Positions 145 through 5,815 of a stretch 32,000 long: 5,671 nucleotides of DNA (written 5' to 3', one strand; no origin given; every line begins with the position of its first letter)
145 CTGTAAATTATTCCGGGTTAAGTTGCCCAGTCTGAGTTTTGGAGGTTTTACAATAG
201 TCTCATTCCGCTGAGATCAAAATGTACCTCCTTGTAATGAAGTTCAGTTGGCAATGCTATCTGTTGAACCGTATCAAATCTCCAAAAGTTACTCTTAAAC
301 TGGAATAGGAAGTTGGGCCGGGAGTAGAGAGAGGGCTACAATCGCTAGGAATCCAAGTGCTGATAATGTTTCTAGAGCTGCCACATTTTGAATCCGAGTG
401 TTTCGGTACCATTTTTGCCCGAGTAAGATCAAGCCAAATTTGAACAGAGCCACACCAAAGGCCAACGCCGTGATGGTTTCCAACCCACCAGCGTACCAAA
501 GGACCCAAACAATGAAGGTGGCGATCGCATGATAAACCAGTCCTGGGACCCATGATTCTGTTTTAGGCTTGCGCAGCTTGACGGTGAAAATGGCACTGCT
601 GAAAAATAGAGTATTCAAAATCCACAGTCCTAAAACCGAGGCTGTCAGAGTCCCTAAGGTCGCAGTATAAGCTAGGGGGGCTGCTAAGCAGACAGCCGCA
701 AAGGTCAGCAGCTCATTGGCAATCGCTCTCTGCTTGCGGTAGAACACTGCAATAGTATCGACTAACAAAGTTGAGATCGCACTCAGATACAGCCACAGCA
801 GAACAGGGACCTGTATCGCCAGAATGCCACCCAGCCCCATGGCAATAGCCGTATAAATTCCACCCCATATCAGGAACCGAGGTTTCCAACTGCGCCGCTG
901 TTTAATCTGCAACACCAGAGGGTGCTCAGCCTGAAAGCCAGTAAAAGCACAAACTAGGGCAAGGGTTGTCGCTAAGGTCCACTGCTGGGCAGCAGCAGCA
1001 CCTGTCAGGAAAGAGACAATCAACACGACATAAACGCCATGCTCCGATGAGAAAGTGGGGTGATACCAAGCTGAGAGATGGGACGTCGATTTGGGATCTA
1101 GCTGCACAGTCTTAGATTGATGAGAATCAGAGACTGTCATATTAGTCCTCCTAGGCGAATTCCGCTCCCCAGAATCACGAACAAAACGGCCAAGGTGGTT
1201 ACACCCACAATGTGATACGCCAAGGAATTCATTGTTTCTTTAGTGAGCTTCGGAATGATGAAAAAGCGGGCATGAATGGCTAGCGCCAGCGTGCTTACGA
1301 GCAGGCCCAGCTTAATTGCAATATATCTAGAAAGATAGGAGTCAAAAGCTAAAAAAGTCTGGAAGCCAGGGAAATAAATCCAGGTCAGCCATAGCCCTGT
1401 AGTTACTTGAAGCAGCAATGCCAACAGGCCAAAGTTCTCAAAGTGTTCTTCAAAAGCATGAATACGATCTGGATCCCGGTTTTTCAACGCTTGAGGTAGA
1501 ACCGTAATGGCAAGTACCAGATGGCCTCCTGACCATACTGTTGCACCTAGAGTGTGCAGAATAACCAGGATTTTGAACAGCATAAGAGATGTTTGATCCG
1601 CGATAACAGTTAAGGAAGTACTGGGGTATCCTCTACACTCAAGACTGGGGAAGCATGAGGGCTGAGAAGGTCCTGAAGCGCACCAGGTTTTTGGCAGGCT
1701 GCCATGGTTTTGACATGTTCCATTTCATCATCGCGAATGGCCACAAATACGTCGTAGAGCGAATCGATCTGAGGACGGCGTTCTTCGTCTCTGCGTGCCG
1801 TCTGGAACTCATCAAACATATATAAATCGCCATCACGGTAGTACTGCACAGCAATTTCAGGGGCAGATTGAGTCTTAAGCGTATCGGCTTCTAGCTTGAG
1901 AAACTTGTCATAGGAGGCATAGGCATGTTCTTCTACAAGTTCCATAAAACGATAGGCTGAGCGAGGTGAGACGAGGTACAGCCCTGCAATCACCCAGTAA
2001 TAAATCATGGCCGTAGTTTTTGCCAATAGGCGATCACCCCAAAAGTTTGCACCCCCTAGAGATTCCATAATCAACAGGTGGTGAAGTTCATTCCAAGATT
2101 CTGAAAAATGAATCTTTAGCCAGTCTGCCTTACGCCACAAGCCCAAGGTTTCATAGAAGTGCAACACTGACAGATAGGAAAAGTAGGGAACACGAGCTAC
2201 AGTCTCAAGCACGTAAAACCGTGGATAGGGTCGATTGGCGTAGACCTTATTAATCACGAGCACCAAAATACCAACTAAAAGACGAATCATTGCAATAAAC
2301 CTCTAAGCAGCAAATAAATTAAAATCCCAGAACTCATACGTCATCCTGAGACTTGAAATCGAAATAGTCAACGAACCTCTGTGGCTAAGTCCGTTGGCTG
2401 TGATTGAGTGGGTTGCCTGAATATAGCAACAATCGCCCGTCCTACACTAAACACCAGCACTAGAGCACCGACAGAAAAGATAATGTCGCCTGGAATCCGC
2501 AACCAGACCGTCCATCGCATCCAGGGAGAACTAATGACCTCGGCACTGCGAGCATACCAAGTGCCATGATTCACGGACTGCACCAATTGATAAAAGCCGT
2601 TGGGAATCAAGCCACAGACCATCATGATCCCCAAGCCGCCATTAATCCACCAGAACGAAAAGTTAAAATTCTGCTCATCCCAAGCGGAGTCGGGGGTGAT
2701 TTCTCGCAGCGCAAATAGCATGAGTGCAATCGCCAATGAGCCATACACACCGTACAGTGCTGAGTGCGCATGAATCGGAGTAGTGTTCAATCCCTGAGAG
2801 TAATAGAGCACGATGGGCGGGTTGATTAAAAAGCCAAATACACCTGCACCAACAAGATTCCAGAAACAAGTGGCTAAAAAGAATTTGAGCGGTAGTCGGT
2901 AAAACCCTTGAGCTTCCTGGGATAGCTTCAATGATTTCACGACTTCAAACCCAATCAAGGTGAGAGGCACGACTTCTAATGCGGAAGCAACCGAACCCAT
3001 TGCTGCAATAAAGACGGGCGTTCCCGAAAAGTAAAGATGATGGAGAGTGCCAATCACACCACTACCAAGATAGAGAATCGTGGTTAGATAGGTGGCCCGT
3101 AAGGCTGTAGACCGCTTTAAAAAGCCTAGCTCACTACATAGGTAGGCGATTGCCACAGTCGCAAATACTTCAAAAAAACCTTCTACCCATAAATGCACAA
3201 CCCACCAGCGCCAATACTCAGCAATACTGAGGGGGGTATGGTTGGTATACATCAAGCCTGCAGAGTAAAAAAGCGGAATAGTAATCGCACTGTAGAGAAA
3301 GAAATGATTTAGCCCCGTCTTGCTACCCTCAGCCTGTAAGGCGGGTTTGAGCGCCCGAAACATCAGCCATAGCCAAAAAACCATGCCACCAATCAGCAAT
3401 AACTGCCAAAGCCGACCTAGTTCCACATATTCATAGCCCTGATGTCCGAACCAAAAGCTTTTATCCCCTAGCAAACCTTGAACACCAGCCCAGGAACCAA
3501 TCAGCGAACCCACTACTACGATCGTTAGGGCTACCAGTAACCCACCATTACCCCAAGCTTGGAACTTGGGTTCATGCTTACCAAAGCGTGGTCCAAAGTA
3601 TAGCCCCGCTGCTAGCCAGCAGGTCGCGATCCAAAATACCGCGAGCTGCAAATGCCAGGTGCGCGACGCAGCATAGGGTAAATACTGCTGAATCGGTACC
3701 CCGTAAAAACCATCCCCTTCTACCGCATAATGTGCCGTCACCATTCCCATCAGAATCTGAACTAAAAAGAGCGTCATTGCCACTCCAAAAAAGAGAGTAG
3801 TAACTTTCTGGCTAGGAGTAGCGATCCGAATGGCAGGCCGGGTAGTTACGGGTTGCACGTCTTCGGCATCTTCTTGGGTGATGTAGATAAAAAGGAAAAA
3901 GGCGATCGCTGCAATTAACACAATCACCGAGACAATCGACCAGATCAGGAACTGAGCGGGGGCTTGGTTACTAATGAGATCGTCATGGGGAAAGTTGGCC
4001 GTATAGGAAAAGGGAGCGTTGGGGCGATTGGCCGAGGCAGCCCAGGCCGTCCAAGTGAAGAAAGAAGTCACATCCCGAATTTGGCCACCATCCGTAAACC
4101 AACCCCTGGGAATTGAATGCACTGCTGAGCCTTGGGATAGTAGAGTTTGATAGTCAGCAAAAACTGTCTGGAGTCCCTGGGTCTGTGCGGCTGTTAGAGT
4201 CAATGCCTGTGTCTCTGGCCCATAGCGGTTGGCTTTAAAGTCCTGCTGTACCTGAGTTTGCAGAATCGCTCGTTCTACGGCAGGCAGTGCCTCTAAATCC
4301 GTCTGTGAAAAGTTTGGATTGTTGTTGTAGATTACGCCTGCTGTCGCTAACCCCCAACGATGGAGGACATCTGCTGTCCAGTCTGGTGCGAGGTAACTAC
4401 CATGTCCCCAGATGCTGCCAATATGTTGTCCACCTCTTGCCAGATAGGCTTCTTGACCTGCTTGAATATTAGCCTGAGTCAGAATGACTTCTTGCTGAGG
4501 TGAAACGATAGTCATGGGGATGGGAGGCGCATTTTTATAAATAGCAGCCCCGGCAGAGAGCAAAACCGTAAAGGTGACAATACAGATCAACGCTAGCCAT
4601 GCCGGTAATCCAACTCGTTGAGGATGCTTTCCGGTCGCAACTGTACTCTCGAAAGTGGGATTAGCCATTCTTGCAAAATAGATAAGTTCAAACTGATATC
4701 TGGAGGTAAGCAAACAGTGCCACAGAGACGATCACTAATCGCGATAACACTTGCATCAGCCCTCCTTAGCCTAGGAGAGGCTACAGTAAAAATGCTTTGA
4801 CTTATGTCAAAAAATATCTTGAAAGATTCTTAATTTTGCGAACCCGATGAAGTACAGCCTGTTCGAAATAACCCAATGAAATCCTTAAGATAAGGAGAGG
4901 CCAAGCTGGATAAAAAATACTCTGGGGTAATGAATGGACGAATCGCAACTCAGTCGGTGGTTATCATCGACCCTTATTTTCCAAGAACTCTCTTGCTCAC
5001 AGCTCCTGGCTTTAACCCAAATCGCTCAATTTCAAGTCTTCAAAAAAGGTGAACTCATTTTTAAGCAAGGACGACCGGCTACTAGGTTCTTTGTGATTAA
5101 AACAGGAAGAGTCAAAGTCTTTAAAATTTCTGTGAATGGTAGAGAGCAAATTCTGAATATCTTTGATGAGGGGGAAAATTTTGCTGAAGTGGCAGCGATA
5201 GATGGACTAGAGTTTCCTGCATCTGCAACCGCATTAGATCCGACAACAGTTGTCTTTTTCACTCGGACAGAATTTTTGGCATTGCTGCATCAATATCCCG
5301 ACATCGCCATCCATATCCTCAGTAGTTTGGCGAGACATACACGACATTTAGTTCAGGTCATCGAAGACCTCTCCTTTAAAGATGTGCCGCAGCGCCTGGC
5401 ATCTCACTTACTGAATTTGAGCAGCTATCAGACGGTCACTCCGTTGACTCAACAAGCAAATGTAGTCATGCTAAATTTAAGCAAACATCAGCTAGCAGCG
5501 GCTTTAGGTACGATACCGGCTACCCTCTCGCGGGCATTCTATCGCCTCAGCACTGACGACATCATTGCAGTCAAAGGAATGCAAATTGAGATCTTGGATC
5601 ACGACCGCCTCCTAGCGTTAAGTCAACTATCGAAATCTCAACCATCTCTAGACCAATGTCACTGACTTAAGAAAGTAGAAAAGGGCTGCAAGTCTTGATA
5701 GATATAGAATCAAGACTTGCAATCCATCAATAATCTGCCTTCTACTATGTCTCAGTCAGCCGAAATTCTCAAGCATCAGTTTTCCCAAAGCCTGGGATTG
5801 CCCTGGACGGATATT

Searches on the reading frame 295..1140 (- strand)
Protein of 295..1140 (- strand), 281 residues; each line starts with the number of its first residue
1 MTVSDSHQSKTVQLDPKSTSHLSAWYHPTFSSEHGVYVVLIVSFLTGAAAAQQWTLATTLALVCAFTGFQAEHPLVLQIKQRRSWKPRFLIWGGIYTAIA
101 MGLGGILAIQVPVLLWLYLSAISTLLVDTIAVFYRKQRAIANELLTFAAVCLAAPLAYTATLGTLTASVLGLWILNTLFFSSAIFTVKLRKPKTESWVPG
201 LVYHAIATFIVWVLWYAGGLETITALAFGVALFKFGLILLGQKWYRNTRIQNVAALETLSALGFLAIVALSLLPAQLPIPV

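Call 40: search_protein_families(library=pfam, proteins=[window:295-1140:-], max_evalue=0.001)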
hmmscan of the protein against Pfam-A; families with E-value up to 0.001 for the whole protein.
window:295-1140:- (281 aa): 1 family
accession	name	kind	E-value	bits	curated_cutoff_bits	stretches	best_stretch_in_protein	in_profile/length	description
PF14256.11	YwiC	-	2.1e-31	109.2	25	1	31-158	2-126/126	YwiC-like protein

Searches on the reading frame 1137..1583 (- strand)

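Call 40: search_protein_families(library=pfam, proteins=[window:1137-1583:-], max_evalue=0.001)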
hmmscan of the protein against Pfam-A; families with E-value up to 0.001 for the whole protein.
window:1137-1583:- (148 aa): 1 family
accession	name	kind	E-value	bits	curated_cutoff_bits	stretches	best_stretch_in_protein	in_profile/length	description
PF05425.18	CopD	-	3.4e-09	37.5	32.1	1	45-138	4-99/105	Copper resistance protein D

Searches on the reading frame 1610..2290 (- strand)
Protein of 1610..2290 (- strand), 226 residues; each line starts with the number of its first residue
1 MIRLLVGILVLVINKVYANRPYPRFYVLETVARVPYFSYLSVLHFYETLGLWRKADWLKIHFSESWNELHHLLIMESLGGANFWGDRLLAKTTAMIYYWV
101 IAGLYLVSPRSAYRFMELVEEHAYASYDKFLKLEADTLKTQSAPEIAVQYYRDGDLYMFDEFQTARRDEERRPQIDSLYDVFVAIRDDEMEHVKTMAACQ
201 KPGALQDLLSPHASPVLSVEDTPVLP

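Call 40: search_protein_families(library=pfam, proteins=[window:1610-2290:-], max_evalue=0.001)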
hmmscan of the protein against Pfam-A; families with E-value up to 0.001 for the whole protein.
window:1610-2290:- (226 aa): 1 family
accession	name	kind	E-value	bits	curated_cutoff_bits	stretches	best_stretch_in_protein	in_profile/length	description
PF01786.24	AOX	-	9.7e-35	120.6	22.7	1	18-199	49-214/216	Alternative oxidase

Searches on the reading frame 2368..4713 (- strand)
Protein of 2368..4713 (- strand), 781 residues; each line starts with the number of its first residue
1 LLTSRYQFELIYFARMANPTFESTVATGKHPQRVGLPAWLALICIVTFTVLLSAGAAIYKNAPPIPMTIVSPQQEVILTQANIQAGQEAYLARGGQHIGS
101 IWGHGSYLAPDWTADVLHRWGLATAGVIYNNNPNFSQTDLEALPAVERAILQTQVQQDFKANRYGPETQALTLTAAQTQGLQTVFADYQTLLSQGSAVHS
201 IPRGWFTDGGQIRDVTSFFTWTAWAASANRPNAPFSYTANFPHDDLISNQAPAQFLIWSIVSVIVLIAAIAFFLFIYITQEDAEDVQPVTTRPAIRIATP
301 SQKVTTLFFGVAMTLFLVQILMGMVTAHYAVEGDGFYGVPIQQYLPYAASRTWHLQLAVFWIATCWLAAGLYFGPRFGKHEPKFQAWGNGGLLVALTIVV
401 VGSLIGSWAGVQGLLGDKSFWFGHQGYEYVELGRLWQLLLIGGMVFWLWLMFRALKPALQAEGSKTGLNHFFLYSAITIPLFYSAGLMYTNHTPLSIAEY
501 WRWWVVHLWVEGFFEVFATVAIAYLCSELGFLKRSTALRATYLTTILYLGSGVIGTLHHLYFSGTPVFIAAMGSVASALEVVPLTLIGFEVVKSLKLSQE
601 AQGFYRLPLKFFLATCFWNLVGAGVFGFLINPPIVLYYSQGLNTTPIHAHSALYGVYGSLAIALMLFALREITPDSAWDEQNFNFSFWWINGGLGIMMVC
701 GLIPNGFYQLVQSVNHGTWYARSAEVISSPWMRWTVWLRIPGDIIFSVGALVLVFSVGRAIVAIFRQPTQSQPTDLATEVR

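Call 40: search_protein_families(library=pfam, proteins=[window:2368-4713:-], max_evalue=0.001)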
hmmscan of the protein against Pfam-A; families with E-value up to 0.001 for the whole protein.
window:2368-4713:- (781 aa): 2 families
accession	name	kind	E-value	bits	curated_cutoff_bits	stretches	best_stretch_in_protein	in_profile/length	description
PF00115.25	COX1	-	2.4e-57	195.2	34.8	1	303-745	1-436/436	Cytochrome C and Quinol oxidase polypeptide I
PF22085.1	NorB_cytochrome_c-like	-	9e-54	183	29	1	66-243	1-181/181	Nitric oxide reductase subunit B, cytochrome c-like domain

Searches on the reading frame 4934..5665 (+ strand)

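Call 40: search_protein_families(library=pfam, proteins=[window:4934-5665:+], max_evalue=0.001)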
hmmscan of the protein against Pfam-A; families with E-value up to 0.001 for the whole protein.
window:4934-5665:+ (243 aa): 2 families
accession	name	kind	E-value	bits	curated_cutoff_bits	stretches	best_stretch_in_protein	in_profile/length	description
PF00027.35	cNMP_binding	-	1.6e-22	79.7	27.5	1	34-121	2-89/89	Cyclic nucleotide-binding domain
PF13545.12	HTH_Crp_2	-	1.5e-13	50.9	27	1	153-228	1-69/70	Crp-like helix-turn-helix domain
